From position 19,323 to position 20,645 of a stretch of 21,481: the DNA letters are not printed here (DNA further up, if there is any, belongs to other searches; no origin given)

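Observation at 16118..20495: McrBC module extended by a translationally coupled SIR2-like (DUF4917-type) third gene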

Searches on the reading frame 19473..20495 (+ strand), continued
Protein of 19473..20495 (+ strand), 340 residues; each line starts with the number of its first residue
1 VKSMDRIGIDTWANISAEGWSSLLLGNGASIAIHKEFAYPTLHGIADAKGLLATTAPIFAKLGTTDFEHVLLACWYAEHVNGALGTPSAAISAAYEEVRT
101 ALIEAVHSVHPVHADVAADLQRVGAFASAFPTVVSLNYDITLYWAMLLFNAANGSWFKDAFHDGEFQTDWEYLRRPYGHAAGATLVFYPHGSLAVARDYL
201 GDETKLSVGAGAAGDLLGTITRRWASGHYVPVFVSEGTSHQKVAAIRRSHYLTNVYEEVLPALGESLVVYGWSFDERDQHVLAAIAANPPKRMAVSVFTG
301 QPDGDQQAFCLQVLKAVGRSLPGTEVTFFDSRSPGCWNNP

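Call 28: fold_search(model_id=the predicted structure, library=pdb)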
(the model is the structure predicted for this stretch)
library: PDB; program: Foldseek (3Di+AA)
matches with E <= 10: 456; with E <= 0.001: 0
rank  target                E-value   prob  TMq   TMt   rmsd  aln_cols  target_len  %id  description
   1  9v12_i                1.3e-02  0.97  0.39  0.45   8.0       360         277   12  Helical structure of KomBCMUT in complex with dITP and NAD (released 2025-12-24)
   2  7zec_C                5.8e-02  0.10  0.14  0.09  34.0       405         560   15  IF(heme/confined) conformation of CydDC in ATP(CydD) bound state (Dataset-15) (released 2023-04-19)
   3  4no7                  1.9e-01  0.25  0.13  0.11  12.9       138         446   15  Human Glucokinase in complex with a nanomolar activator. (released 2014-10-29)
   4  7zdc_C                3.0e-01  0.05  0.12  0.08  33.5       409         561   14  IF(heme/confined) conformation of CydDC in ADP(CydD) bound state (Dataset-3) (released 2023-04-19)
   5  3vev                  4.1e-01  0.23  0.14  0.11  11.8       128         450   15  Glucokinase in complex with an activator and glucose (released 2012-02-08)
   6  7zdg_C                4.3e-01  0.06  0.14  0.09  32.8       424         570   14  IF(heme/confined) conformation of CydDC (Dataset-5) (released 2023-04-19)
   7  7zdv_C                6.0e-01  0.04  0.13  0.09  31.4       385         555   14  IF(apo/as isolated) conformation of CydDC mutant (E500Q.C) in AMP-PNP(CydD) bound state (Dataset-20) (released 2023-04-19)
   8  8rd3_A                6.6e-01  0.03  0.13  0.08  23.9       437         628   11  Crystal structure of Saccharomyces cerevisiae Nmd4 protein bound to Upf1 helicase domain (released 2024-08-14)
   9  8s02_C                7.4e-01  0.05  0.16  0.14  20.7       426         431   11  BzdNO-benzoyl-CoA complex (released 2025-03-05)
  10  7zdf_C                7.4e-01  0.04  0.14  0.09  31.1       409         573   12  IF(heme/confined) conformation of CydDC in AMP-PNP(CydD) bound state (Dataset-4) (released 2023-04-19)
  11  7zds_C                7.8e-01  0.04  0.13  0.09  31.3       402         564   13  IF(apo/as isolated) conformation of CydDC mutant (E500Q.C) (Dataset-18) (released 2023-04-19)
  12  1pui_A                8.2e-01  0.51  0.22  0.38   5.2       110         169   18  Structure of EngB GTPase (released 2003-07-08)
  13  8s2r_C                8.2e-01  0.04  0.16  0.14  19.7       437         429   10  BzdNO in partially coenzyme A - free state (released 2025-03-05)
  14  4iwv                  8.6e-01  0.13  0.14  0.11  11.5       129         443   14  Crystals structure of Human Glucokinase in complex with small molecule activator (released 2013-04-24)
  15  8yja_A                9.1e-01  0.54  0.16  0.29   4.2        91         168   16  Structure of Vibrio vulnificus MARTX cysteine protease domain lacking beta-flap (released 2024-07-10)
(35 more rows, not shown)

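Call 32: search_protein_representatives(protein=window:19482-20492:+)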
Query: 337 residues. Proteins with E-value up to 0.001 (for the whole library): 2039; up to 1e-10: 1360; up to 1e-30: 305. The best 150 are listed.
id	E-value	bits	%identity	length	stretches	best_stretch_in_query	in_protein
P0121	3.3e-139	480.2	67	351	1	7-337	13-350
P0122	5.3e-130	449.9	82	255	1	97-337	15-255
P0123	1.5e-104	366.3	55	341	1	1-337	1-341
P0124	1.7e-96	339.8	50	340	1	12-336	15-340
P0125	3.3e-95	335.6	94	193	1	1-162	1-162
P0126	7.3e-95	334.4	53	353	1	9-337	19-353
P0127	6.7e-92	324.7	53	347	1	1-337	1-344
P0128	5.4e-88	311.8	89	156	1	182-337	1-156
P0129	2.3e-86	306.4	51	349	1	16-336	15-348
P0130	1.2e-85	304.1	49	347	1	5-337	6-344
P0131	5.4e-84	298.7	47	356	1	3-337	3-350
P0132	1.0e-82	294.5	46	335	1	6-335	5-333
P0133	3.7e-82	292.6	89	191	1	110-260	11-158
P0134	1.4e-80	287.4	51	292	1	2-299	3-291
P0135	9.5e-80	284.7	47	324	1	3-315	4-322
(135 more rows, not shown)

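Call 34: search_solved_structures(query=A2, max_evalue=10, show_alignments=3)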
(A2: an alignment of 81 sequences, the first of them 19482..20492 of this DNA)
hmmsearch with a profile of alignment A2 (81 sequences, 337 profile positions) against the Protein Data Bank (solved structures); distinct sequences matched with E-value up to 10: 6.
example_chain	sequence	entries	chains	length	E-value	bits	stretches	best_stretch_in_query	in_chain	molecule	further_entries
7bpp_A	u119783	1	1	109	0.17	14.2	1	177-238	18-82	NF5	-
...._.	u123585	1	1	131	0.34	13.2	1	35-82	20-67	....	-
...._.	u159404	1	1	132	0.75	12.1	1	37-86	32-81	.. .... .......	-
8gji_A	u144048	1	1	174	0.86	11.9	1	81-128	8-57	GCG binder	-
5wq9_A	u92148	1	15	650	1.3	11.3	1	263-308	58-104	Type II secretion system protein D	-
5wq8_A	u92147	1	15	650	1.3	11.3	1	263-308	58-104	Type II secretion system protein D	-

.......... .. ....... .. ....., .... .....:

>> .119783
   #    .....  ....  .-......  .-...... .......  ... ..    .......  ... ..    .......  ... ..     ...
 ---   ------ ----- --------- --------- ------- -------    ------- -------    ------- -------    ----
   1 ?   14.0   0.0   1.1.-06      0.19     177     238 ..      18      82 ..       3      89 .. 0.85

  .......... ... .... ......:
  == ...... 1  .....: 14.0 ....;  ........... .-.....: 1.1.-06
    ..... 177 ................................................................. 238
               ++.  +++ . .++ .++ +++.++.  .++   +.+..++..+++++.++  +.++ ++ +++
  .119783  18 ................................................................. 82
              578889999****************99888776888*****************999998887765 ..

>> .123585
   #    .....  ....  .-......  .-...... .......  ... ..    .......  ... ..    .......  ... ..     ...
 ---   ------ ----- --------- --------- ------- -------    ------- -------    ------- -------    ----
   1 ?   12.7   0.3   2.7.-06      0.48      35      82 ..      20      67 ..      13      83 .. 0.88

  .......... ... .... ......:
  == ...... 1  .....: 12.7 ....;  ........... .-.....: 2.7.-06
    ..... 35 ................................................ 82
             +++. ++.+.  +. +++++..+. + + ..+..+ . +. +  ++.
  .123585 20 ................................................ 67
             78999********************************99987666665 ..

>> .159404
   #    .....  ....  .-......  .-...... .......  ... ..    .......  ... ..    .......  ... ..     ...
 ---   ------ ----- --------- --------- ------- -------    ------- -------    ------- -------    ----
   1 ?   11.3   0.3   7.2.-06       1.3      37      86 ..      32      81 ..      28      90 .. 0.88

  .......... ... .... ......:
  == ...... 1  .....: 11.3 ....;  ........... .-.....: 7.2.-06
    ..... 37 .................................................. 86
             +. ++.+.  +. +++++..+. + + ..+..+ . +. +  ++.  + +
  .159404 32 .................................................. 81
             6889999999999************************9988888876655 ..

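Call 35: find_related_loci(query=A2, collection=genome_contigs, flank=8000)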
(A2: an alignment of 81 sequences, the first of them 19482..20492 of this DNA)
Query A2 (337 aa) in genome_contigs; peptide patterns used: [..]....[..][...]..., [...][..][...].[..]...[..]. (x = any residue, [..] = any of these).
599 stretches matched a pattern (row limit reached: there are more); 587 encode a relative of the query (tblastn E <= 1e-3); the best 80 are kept; 79 distinct loci.
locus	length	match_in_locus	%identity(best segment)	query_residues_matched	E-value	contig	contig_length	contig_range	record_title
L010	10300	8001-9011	96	1-337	0e+0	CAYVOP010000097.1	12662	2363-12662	MAG TPA_asm: uncultured Aquabacterium sp. isolate SRP257259_co1_35 genome assembly, contig: NODE_6900_length_12662_cov_3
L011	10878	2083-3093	94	1-337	0e+0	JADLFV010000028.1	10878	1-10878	MAG: Phycisphaeraceae bacterium isolate SJ399 c_000000208520, whole genome shotgun sequence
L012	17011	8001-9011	96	1-337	0e+0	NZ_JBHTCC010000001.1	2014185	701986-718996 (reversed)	Herminiimonas aquatilis strain CCUG 36956 GCM70025273_8, whole genome shotgun sequence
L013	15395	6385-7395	91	1-337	0e+0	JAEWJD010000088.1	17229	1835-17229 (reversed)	MAG: Proteobacteria bacterium isolate OH_PBrB_139 k127_77272, whole genome shotgun sequence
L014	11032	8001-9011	89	1-337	0e+0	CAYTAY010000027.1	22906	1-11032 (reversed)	MAG TPA_asm: uncultured Azoarcus sp. isolate binchicken_co315_29 genome assembly, contig: NODE_1436_length_22906_cov_9.4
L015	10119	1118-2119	92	1-336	0e+0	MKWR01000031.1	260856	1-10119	MAG: Lysobacterales bacterium 63-13 scnpilot_p_inoc_scaffold_78, whole genome shotgun sequence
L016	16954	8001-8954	97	20-337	0e+0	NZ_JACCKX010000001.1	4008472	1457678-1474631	Ottowia beijingensis strain GCS-AN-3 tig00000001, whole genome shotgun sequence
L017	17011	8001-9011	91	1-337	0e+0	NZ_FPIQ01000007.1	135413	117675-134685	Nitrosovibrio sp. Nv17, whole genome shotgun sequence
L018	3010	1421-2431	91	1-337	0e+0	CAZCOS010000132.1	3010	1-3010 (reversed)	MAG TPA_asm: uncultured Sterolibacterium sp. isolate SRP263991_co5_122 genome assembly, contig: NODE_68394_length_3010_c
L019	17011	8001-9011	87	1-337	0e+0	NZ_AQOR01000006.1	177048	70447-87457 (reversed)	Alcanivorax sp. S71-1-4 contig6, whole genome shotgun sequence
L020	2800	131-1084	91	20-337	0e+0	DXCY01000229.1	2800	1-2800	MAG TPA_asm: Candidatus Luteimonas excrementigallinarum isolate CHK165-14161 CHK165__C294605_L2800_SAMEA104467474, whole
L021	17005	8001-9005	87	1-337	0e+0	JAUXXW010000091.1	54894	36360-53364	MAG: Pseudomonadota bacterium isolate C17_metabat.bin.16_sub C17_k141_27611, whole genome shotgun sequence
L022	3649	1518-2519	85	1-337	0e+0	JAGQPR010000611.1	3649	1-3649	MAG: Planctomycetales bacterium isolate HKST-UBA45 NODE_611_length_3649_cov_2.953527, whole genome shotgun sequence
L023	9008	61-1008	89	22-337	0e+0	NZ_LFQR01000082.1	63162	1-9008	Frateuria defendens strain DHo contig_82, whole genome shotgun sequence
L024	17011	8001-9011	81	1-337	0e+0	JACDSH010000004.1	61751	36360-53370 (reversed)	MAG: Nitrosospira sp. isolate MC14_S12_M_CONCOCT_099 c_000000000125_MC14_S12_M, whole genome shotgun sequence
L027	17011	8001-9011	90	1-337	0e+0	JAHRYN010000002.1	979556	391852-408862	MAG: Betaproteobacteria bacterium isolate AG20 NODE_10_length_979556_cov_39.077291, whole genome shotgun sequence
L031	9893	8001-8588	88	142-337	2e-118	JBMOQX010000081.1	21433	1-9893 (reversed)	MAG: Pseudomonadota bacterium isolate Betzabe_MAG165 MAG165_81, whole genome shotgun sequence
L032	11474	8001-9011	96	1-337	0e+0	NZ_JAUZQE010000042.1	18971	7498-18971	Yanghanlia caeni strain LG-2 LG-2_scaffold42, whole genome shotgun sequence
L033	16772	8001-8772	85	1-273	1e-117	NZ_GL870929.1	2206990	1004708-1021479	Kingella denitrificans ATCC 33394 SCAFFOLD1, whole genome shotgun sequence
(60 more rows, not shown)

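Call 40: search_protein_families(library=pfam, proteins=[L013:776-3589:+, L013:3586-5598:+, L013:5595-6317:+, L024:18-3323:+, L024:3320-5848:+, L024:5854-7947:+, L031:1553-4576:+, L031:5172-7991:+, L032:5876-7711:+, L033:4734-5837:+], max_evalue=0.001)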
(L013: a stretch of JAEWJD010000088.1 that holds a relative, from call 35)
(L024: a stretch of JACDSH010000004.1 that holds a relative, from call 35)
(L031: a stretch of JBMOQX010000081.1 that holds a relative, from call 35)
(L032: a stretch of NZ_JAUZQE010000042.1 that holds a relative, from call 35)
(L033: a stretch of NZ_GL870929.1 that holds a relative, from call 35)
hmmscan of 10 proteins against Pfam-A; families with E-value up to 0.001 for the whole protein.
L013:776-3589:+ (937 aa): 4 families
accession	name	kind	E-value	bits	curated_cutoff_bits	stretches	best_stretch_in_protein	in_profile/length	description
PF00271.37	Helicase_C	-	2.8e-23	82.7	23.5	1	466-579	2-110/110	Helicase conserved C-terminal domain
PF00176.29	SNF2-rel_dom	-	8e-18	65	24.9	1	114-318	19-202/290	SNF2-related domain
PF04851.21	ResIII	-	9.1e-12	45.6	22.5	1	96-280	4-163/164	Type III restriction enzyme, res subunit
PF00270.35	DEAD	-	1.1e-06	28.9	26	1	98-280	2-161/167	DEAD/DEAH box helicase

L013:3586-5598:+ (670 aa): 1 family
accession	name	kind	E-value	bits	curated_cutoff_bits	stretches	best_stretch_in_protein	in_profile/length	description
PF08665.17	PglZ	-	3.5e-27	96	25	1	405-575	2-173/179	PglZ domain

L013:5595-6317:+ (240 aa): 0 families

L024:18-3323:+ (1101 aa): 2 families
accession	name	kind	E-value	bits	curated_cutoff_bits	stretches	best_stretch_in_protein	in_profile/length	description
PF07669.17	Eco57I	-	5.1e-16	59.7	25.3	1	189-434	1-163/171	Eco57I restriction-modification methylase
PF02384.22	N6_Mtase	-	0.00011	22.1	20.4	0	351-433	123-209/311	N-6 DNA Methylase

L024:3320-5848:+ (842 aa): 1 family
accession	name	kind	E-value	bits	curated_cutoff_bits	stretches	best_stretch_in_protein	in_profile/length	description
PF08665.17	PglZ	-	1.8e-09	38.2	25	1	464-552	1-88/179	PglZ domain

L024:5854-7947:+ (697 aa): 3 families
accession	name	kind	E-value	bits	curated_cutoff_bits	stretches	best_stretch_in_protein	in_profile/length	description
PF13337.12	BrxL_ATPase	-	1.9e-119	398.6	25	1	151-463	1-311/313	Lon-like protease BrxL-like, ATPase domain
PF16565.11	MIT_C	-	2.1e-51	174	25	1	556-696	1-142/142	Phospholipase D-like domain at C-terminus of MIT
PF20442.3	BrxL_N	-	4.3e-43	146.9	28.2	1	11-140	2-131/132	BREX system Lon protease-like protein BrxL N-terminal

L031:1553-4576:+ (1007 aa): 2 families
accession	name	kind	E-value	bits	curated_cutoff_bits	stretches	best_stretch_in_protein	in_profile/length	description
PF06634.17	DUF1156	-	3.1e-23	82.1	24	1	15-64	2-52/73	Protein of unknown function (DUF1156)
PF01170.24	UPF0020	-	0.00035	20.8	22.3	0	161-182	32-53/197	RMKL-like, methyltransferase domain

L031:5172-7991:+ (939 aa): 1 family
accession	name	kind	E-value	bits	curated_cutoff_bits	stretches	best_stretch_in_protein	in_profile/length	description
PF04465.17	DUF499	-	8.6e-19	67.3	23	1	155-380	50-267/1024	Protein of unknown function (DUF499)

L032:5876-7711:+ (611 aa): 2 families
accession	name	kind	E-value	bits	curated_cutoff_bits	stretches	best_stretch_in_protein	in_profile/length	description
PF03235.19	GmrSD_N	-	3.7e-40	138.6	33.2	1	17-235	11-199/199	GmrSD restriction endonuclease, N-terminal domain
PF07510.16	GmrSD_C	-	6.2e-21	75.2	23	1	438-598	4-137/138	GmrSD restriction endonucleases, C-terminal domain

L033:4734-5837:+ (367 aa): 0 families

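Call 47: search_protein_families(library=phrogs, proteins=[window:19482-20492:+], max_evalue=0.01)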
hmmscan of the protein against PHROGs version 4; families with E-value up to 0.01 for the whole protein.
window:19482-20492:+ (337 aa): 1 family
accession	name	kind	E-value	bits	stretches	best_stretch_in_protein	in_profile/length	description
phrog_30889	-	unknown function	3e-43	149.2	1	8-329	12-333/348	-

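Call 48: predict_structure(alignment_id=A2)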
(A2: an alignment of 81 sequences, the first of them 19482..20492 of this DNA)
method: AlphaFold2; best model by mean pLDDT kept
length: 337 residues; sequences in the alignment: 81
mean_pLDDT: 96.0   pTM: 0.93
mean pLDDT of the five models: 96.0, 95.9, 95.4, 95.4, 94.9
residues with pLDDT >= 90: 325; 70-90: 8; 50-70: 4; < 50: 0
segments of 3 or more residues with pLDDT < 50: none
pLDDT, mean of each block of 10 residues (from residue 1): 95 97 98 95 97 97 94 96 97 97 96 97 98 96 96 97 97 97 97 95 80 90 95 91 96 98 98 97 98 98 98 98 98 96
secondary structure, 60 per line:
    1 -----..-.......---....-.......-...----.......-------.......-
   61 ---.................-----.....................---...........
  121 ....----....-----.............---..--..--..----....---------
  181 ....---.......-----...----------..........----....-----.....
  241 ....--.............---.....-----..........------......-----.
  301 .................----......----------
elements in order: H9-15 E19-22 H24-30 H39-45 H53-59 H64-80 H86-106 H110-124 E129-132 H138-150 H168-171 E181-184 E188-194 E200-202 H213-222 E227-230 H236-244 H247-259 E263-267 H273-282 E289-294 H300-317 E322-327

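Call 50: fold_search(model_id=the predicted structure, library=pdb)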
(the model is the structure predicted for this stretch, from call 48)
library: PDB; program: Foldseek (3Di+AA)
matches with E <= 10: 459; with E <= 0.001: 38
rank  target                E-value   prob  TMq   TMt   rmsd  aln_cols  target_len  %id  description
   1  8sub_E                1.9e-09  1.00  0.53  0.47   7.8       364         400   13  E. coli SIR2-HerA complex (dodecamer SIR2 pentamer HerA) (released 2023-12-27)
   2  8sub_F                1.1e-08  1.00  0.53  0.46   7.7       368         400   13  E. coli SIR2-HerA complex (dodecamer SIR2 pentamer HerA) (released 2023-12-27)
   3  8sub_D                1.1e-08  1.00  0.53  0.46   8.0       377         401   13  E. coli SIR2-HerA complex (dodecamer SIR2 pentamer HerA) (released 2023-12-27)
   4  8sub_K                1.3e-08  1.00  0.54  0.48   7.5       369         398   13  E. coli SIR2-HerA complex (dodecamer SIR2 pentamer HerA) (released 2023-12-27)
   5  8sub_B                2.0e-08  1.00  0.55  0.48   7.6       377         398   13  E. coli SIR2-HerA complex (dodecamer SIR2 pentamer HerA) (released 2023-12-27)
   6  8sub_G                2.0e-08  1.00  0.52  0.47   7.3       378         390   15  E. coli SIR2-HerA complex (dodecamer SIR2 pentamer HerA) (released 2023-12-27)
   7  8sub_A                2.7e-08  1.00  0.54  0.47   7.8       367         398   12  E. coli SIR2-HerA complex (dodecamer SIR2 pentamer HerA) (released 2023-12-27)
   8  8su9_D                4.0e-08  1.00  0.53  0.46   7.7       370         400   13  E. coli SIR2-HerA complex (hexamer HerA bound with dodecamer Sir2) (released 2024-03-27)
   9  8uae_F                4.5e-08  1.00  0.52  0.47   8.0       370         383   13  E. coli Sir2_HerA complex (12:6) with ATPgamaS (released 2023-12-27)
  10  8j4u_G                1.4e-07  1.00  0.54  0.48   7.5       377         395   13  Structure of HerA-Sir2 complex from Escherichia coli Nezha system (released 2024-01-03)
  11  8sub_I                1.8e-07  1.00  0.54  0.47   7.7       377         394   12  E. coli SIR2-HerA complex (dodecamer SIR2 pentamer HerA) (released 2023-12-27)
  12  8suw_B                1.8e-07  1.00  0.53  0.47   7.7       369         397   14  E. coli SIR2-HerA complex (dodecamer SIR2 bound 4 protomers of HerA) (released 2024-03-27)
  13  8uae_B                1.9e-07  1.00  0.48  0.43   8.7       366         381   14  E. coli Sir2_HerA complex (12:6) with ATPgamaS (released 2023-12-27)
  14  8suw_F                2.0e-07  1.00  0.54  0.47   7.6       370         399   13  E. coli SIR2-HerA complex (dodecamer SIR2 bound 4 protomers of HerA) (released 2024-03-27)
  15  8sub_J                3.1e-07  1.00  0.51  0.45   8.0       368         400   12  E. coli SIR2-HerA complex (dodecamer SIR2 pentamer HerA) (released 2023-12-27)
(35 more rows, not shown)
